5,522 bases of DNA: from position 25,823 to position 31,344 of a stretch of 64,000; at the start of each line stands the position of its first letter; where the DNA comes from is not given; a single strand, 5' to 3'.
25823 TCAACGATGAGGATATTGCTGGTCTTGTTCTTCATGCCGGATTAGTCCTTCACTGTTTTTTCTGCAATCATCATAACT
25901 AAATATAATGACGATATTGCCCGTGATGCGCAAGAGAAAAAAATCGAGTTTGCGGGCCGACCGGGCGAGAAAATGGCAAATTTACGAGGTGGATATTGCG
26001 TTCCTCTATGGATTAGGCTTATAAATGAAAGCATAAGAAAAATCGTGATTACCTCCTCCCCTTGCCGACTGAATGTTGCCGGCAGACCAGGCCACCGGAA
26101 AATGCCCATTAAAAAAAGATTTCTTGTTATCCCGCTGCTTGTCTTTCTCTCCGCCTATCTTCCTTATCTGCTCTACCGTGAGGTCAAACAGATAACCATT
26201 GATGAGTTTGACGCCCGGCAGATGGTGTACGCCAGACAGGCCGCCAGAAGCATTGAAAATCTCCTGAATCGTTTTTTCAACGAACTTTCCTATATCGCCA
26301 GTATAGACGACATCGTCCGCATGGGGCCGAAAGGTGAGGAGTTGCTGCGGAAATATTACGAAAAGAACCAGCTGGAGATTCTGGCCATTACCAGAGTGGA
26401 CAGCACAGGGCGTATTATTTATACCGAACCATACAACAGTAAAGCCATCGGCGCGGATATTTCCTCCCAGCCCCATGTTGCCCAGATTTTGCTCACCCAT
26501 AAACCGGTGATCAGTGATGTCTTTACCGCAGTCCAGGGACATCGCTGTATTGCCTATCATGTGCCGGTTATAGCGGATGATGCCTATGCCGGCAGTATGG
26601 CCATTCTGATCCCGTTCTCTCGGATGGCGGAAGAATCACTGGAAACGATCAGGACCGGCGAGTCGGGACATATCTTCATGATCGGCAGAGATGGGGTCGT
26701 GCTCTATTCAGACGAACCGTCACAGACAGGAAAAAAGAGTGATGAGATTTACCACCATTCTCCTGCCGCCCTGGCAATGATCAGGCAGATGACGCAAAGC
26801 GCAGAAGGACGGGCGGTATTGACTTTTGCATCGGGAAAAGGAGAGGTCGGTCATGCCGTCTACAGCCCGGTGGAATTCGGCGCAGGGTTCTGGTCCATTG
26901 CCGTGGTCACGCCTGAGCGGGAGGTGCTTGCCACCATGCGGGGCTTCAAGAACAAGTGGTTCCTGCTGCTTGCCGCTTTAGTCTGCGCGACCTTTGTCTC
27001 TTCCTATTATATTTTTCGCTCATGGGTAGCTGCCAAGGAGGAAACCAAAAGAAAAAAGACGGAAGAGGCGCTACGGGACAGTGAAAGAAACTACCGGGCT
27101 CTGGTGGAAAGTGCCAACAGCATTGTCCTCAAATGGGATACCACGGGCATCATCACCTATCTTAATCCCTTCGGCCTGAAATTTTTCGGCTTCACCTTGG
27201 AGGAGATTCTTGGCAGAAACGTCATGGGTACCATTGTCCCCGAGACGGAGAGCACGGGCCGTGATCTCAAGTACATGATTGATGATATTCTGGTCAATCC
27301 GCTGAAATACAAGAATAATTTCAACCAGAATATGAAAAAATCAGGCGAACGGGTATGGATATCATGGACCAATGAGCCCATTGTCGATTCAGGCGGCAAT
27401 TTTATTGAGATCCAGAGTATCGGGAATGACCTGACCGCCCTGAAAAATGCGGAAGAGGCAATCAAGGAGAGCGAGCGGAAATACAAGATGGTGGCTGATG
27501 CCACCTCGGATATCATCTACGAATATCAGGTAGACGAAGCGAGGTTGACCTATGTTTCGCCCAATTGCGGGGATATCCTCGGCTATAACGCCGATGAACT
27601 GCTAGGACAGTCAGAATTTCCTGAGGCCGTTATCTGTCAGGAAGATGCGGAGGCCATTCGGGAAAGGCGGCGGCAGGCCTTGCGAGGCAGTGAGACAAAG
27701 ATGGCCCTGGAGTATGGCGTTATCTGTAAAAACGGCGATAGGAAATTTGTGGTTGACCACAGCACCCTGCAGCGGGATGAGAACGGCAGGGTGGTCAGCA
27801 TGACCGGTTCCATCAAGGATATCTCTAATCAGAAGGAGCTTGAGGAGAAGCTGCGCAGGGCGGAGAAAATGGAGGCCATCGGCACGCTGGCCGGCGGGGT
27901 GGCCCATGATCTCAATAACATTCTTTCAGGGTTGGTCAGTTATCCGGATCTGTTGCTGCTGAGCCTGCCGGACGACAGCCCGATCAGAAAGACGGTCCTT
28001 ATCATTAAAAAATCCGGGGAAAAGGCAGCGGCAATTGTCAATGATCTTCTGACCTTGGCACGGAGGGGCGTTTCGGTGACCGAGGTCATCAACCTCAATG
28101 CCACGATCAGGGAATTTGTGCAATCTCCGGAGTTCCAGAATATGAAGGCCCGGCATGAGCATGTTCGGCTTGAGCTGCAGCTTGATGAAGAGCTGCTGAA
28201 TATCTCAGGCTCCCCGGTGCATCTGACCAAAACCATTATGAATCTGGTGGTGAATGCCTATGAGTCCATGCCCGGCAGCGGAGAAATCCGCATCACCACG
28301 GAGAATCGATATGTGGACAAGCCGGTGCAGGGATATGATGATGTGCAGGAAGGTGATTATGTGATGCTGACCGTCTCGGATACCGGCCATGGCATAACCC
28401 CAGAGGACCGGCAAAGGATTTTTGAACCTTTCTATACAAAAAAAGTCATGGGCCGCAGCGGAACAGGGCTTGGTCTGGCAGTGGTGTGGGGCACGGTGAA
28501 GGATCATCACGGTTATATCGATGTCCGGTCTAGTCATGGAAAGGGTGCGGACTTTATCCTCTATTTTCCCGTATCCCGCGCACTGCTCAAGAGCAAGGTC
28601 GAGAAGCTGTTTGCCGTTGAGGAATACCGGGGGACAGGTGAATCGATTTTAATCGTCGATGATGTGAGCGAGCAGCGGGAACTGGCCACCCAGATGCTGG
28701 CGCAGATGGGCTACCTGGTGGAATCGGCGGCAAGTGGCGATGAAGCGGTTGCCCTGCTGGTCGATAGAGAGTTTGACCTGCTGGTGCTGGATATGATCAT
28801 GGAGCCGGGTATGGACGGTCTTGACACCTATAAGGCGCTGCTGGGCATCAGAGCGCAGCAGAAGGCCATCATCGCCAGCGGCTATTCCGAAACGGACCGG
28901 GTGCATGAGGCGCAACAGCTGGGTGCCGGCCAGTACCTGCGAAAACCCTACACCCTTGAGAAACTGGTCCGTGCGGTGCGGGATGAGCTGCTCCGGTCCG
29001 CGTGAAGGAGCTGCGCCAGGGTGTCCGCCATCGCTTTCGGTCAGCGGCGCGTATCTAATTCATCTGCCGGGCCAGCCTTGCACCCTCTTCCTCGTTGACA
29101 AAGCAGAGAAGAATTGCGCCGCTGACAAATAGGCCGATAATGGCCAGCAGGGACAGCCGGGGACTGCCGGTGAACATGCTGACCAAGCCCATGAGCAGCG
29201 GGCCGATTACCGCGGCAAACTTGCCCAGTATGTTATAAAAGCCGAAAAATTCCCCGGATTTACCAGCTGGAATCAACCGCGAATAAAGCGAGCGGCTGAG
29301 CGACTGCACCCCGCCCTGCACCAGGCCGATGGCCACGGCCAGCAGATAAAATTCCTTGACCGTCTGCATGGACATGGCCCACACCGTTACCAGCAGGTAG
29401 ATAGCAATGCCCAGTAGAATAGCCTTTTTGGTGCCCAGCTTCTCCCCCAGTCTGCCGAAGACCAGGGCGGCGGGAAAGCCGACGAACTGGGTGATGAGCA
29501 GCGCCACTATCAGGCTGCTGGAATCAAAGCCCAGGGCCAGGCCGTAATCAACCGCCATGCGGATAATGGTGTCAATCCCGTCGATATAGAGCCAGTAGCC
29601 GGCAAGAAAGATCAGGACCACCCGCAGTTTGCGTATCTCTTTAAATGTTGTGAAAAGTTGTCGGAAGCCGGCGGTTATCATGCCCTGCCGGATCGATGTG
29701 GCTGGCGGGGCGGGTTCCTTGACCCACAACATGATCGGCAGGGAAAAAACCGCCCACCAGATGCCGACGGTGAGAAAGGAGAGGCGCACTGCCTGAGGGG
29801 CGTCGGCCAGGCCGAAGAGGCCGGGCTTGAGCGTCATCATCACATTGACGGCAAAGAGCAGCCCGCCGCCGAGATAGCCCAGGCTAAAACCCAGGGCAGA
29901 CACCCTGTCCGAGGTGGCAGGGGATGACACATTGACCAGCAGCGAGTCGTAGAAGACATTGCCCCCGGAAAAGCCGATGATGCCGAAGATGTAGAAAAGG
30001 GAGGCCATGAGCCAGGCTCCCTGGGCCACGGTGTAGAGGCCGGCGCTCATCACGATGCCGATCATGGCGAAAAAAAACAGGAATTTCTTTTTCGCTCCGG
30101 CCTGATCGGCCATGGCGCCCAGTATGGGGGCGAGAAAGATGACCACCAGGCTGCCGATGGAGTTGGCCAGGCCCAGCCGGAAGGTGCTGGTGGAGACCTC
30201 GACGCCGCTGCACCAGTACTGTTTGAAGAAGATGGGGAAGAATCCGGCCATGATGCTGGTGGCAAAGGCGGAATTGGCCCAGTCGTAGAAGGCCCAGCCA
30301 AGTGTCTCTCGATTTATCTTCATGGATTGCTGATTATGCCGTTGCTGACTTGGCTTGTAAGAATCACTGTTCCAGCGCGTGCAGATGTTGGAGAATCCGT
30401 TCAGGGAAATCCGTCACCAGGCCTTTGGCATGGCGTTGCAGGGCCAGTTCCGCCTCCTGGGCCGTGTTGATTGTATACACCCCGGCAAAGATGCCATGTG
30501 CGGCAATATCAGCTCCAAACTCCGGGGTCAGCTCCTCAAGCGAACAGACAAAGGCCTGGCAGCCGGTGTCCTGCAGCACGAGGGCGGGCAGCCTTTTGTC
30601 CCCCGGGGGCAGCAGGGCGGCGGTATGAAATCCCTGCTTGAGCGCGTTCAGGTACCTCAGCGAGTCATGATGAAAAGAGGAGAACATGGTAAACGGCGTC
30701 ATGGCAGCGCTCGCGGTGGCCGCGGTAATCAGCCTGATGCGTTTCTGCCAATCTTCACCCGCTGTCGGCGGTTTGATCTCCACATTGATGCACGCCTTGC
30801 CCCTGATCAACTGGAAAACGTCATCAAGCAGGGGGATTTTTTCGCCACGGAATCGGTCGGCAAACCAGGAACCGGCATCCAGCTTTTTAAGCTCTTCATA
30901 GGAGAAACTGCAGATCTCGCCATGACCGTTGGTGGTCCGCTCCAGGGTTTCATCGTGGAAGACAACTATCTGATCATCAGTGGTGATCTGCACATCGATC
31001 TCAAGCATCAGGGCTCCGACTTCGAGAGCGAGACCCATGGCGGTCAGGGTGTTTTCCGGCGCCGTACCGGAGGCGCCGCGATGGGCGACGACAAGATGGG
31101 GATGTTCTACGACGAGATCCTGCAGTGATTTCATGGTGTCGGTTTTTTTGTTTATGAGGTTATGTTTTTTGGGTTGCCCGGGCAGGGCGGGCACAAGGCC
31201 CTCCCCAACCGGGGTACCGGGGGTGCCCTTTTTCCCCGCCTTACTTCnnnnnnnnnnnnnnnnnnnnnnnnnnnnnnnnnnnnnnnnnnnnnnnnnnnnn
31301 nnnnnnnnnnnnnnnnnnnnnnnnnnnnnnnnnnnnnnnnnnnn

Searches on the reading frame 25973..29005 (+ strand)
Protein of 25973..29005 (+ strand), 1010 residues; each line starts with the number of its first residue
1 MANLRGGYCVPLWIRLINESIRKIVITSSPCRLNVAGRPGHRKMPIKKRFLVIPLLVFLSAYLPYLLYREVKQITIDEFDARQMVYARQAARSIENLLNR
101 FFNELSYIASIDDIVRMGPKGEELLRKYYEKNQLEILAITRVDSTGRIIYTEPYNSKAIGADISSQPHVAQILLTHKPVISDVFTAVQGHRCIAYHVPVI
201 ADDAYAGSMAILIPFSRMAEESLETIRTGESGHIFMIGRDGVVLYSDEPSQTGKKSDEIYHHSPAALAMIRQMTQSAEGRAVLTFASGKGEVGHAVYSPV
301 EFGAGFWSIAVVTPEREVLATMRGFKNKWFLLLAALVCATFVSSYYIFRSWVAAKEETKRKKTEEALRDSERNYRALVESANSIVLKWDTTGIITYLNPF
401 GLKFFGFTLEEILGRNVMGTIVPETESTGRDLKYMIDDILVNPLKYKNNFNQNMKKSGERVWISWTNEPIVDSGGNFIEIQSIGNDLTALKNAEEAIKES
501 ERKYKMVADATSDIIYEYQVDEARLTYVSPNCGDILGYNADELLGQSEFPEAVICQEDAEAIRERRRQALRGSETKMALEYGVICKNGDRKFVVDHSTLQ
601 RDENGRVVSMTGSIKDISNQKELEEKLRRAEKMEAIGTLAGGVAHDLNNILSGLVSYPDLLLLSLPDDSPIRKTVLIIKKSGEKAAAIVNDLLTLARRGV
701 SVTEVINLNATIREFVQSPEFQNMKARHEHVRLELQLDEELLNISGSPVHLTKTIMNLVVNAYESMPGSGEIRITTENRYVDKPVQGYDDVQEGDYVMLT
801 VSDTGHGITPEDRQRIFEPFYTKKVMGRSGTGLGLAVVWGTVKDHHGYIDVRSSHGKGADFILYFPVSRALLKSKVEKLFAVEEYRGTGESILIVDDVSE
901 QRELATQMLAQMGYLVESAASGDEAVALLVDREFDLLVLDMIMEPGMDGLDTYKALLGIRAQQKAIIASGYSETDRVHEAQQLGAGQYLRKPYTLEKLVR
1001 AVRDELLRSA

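Call 65: search_protein_families(library=pfam, proteins=[window:25973-29005:+], max_evalue=0.00001)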
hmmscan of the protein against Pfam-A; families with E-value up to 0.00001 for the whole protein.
window:25973-29005:+ (1010 aa): 10 families
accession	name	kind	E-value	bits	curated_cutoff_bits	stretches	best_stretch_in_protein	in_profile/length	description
PF02518.31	HATPase_c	-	1.6e-22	80.5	26.4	1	747-868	2-110/111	Histidine kinase-, DNA gyrase B-, and HSP90-like ATPase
PF00072.30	Response_reg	-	2.8e-21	76.2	30.2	1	892-1003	1-111/111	Response regulator receiver domain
PF08447.18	PAS_3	-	5.5e-19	68.7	25.6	1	526-613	2-88/89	PAS fold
PF00989.32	PAS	-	5.8e-18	65.4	22.6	1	373-486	2-112/113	PAS fold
PF02743.24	dCache_1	-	3.4e-15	56.7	45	1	75-311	3-239/240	Cache domain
PF13426.13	PAS_9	-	8.1e-15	55.4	27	1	384-489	4-103/103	PAS domain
PF22309.2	HK-GC-Chemotax_sensor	-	1.8e-14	54.4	27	1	118-213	24-120/122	HK/GC/Chemotaxis protein-like, sensor domain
PF08448.16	PAS_4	-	5.7e-09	36.6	23.1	0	522-621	14-109/110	PAS fold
PF00512.31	HisKA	-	1.1e-07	32.2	26.9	1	637-698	3-63/66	His Kinase A (phospho-acceptor) domain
PF13188.13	PAS_8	-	3e-06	27.4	21.8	0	374-426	3-55/65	PAS domain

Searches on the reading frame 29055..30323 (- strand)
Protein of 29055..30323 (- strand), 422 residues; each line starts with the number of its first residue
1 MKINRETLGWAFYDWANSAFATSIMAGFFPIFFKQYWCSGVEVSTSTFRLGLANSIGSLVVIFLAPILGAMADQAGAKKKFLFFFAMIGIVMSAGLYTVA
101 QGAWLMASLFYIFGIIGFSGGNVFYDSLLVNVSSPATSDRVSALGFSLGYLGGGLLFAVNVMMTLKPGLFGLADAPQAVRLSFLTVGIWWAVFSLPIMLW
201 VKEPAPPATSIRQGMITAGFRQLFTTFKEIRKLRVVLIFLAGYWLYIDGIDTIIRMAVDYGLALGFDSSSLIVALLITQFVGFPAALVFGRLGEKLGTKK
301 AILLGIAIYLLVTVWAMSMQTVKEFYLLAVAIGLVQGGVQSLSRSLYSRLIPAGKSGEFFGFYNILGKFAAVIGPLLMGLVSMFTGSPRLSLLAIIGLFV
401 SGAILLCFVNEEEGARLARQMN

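Call 65: search_protein_families(library=pfam, proteins=[window:29055-30323:-], max_evalue=0.00001)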
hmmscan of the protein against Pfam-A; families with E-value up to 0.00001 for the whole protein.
window:29055-30323:- (422 aa): 2 families
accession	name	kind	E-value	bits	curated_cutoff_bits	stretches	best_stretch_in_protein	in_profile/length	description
PF11700.14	ATG22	-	6.9e-75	253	24.1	1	40-416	64-479/482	Vacuole effluxer Atg22 like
PF07690.21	MFS_1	-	3.4e-18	66.1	33.4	1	260-414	23-178/347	Major Facilitator Superfamily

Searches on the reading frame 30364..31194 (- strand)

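Call 65: search_protein_families(library=pfam, proteins=[window:30364-31194:-], max_evalue=0.00001)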
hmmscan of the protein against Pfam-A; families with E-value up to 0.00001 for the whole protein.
window:30364-31194:- (276 aa): 1 family
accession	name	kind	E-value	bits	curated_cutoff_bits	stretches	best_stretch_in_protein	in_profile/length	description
PF03009.23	GDPD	-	4.2e-38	132.3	23.6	1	38-265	1-243/244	Glycerophosphoryl diester phosphodiesterase family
